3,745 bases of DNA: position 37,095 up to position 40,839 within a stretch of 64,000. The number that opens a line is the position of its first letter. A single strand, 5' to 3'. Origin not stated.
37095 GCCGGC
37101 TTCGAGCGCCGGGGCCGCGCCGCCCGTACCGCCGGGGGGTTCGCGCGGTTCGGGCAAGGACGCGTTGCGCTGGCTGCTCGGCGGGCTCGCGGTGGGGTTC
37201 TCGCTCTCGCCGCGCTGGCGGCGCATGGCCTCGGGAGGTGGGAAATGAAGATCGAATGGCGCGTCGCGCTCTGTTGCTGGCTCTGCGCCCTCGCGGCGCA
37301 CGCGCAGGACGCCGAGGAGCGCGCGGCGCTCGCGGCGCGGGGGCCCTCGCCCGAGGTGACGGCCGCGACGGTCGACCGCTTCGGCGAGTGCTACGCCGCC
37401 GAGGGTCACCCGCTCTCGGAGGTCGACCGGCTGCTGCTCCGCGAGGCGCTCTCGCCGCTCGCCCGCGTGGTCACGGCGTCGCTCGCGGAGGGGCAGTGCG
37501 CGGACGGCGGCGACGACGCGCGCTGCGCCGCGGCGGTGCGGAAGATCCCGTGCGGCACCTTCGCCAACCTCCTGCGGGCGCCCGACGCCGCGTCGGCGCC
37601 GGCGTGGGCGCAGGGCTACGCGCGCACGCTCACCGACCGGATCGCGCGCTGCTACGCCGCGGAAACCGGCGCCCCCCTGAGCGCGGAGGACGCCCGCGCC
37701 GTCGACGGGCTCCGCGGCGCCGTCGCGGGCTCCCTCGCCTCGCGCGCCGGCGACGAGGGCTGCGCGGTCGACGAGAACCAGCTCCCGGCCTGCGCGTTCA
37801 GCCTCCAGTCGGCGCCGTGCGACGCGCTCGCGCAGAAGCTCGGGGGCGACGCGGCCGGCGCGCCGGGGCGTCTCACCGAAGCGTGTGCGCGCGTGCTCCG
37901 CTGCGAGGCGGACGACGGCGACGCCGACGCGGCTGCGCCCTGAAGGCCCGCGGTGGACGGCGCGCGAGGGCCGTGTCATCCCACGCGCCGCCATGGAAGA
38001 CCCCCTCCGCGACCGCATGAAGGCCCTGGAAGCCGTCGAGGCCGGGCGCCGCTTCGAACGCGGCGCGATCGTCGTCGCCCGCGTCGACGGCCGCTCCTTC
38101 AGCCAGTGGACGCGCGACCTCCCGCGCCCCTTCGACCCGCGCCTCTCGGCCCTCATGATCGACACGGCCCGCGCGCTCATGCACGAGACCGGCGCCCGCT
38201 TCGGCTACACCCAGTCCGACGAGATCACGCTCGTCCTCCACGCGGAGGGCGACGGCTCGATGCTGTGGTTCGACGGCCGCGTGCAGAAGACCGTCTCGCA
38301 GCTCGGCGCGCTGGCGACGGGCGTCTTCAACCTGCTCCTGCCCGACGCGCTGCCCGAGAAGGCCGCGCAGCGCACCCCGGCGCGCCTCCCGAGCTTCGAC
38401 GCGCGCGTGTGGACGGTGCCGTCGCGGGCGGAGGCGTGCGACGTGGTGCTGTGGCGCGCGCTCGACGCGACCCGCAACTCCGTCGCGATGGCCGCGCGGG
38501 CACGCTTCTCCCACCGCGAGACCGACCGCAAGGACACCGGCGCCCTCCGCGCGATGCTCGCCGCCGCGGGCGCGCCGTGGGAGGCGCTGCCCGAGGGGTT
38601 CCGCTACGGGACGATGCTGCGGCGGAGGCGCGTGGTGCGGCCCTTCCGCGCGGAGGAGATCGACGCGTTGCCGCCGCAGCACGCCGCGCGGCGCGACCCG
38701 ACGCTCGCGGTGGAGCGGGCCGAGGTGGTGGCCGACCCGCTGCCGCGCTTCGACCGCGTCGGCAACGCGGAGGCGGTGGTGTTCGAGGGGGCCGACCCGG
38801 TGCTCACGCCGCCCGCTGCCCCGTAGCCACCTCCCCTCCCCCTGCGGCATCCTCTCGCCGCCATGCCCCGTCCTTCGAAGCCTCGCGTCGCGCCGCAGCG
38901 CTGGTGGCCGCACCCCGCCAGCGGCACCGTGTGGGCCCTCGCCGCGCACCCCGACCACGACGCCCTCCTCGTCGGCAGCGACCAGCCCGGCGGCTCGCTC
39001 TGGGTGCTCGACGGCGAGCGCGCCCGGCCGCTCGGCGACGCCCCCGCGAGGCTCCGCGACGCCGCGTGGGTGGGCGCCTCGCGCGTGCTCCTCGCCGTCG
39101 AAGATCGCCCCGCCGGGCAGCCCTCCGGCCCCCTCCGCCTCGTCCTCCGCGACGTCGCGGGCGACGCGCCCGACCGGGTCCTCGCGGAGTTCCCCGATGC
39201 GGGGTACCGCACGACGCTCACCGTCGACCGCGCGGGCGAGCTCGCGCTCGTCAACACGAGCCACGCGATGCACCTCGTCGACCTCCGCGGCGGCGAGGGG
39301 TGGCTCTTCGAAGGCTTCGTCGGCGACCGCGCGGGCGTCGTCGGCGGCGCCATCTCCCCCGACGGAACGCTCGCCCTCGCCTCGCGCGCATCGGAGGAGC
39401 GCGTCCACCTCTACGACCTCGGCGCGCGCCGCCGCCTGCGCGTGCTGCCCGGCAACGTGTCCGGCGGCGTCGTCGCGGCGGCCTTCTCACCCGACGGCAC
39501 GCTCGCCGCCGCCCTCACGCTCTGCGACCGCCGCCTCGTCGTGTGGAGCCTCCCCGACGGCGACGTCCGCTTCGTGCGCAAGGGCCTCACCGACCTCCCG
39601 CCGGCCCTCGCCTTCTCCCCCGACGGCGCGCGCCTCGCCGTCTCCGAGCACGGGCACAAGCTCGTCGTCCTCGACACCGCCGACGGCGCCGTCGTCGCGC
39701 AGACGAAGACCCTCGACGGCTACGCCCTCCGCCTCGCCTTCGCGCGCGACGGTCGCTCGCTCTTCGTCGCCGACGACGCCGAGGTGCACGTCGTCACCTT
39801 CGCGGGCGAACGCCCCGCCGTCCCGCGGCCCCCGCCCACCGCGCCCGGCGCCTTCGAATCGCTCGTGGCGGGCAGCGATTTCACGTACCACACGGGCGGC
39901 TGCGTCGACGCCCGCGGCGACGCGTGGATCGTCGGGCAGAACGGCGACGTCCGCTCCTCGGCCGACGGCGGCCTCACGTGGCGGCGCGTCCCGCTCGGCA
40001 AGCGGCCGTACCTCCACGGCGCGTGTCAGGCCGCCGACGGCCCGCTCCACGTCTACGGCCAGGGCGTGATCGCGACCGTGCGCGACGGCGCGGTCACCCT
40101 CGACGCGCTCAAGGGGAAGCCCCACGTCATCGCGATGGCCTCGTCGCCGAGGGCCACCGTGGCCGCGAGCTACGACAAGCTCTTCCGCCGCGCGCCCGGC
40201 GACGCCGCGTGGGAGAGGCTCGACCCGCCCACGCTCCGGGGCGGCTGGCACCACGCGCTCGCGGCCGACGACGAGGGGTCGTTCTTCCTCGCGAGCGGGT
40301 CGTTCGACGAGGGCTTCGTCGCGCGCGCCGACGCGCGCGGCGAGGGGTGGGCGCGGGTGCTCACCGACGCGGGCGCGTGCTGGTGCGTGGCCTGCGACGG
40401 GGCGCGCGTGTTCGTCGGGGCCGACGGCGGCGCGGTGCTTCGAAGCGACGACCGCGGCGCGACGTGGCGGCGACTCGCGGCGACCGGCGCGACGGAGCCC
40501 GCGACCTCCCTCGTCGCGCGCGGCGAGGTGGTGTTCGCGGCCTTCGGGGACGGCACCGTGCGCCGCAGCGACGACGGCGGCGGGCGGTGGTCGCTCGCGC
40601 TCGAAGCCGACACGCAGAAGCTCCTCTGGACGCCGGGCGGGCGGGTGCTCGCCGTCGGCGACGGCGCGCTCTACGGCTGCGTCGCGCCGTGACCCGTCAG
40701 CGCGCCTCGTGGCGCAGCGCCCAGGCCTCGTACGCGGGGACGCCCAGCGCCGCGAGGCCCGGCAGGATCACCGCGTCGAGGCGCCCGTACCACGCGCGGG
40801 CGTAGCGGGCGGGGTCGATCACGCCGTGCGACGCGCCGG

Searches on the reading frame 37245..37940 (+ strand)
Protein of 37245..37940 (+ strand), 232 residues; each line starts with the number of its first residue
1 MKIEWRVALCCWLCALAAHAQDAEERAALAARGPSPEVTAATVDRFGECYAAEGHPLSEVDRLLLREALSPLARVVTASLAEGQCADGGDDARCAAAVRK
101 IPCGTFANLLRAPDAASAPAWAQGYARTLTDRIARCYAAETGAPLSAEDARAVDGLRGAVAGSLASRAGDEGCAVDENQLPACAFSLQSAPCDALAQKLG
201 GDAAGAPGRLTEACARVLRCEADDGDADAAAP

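Call 6: search_protein_families(library=pfam, proteins=[window:37245-37940:+], max_evalue=0.01)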
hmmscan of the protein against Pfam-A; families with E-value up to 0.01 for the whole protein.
window:37245-37940:+ (232 aa): 1 family
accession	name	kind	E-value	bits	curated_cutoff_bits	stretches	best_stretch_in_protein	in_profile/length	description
PF10686.14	YAcAr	-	0.0067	16.7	28.2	0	124-146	36-57/66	YspA, cpYpsA-related SLOG family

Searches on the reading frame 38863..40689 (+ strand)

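Call 42: search_protein_families(library=pfam, proteins=[window:38863-40689:+], max_evalue=0.001)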
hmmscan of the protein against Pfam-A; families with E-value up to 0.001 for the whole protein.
window:38863-40689:+ (609 aa): 11 families
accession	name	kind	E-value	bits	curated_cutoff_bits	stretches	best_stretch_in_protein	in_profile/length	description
PF00400.38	WD40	-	1.7e-10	41.4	27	0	191-229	3-39/39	WD domain, G-beta repeat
PF23414.1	Beta-prop_EML_2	-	1.1e-09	38.6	90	1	173-310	14-150/266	Echinoderm microtubule-associated protein second beta-propeller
PF25174.1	Beta-prop_THOC3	-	1.2e-09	38.1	305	1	164-307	10-152/272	THOC3 beta-propeller domain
PF25173.1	Beta-prop_WDR3_1st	-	1.7e-07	31.6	154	1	176-300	6-128/184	WDR3 first beta-propeller domain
PF24814.1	WD40_Prp19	-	3.6e-05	23.4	320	1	158-313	93-247/281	Prp19 WD40 domain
PF02012.26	BNR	-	4.9e-05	23.1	27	0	527-536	2-11/12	BNR/Asp-box repeat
PF13360.13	PQQ_2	-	6.5e-05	23.1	27.6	0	444-584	11-150/233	Outer membrane protein assembly factor BamB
PF23381.1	Beta-prop_IFT122_1st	-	0.00019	20.9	28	0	249-312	17-78/350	IFT122 first beta-propeller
PF24817.1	WD40_WDHD1_1st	-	0.0002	21.1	109.9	0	248-306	227-286/291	WDHD1 first WD40 domain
PF10647.15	Gmad1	-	0.00026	21.4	20.5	0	193-309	12-136/251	Lipoprotein LpqB beta-propeller domain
PF14870.12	PSII_BNR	-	0.00083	19.1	27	0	353-381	74-102/303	Photosynthesis system II assembly factor YCF48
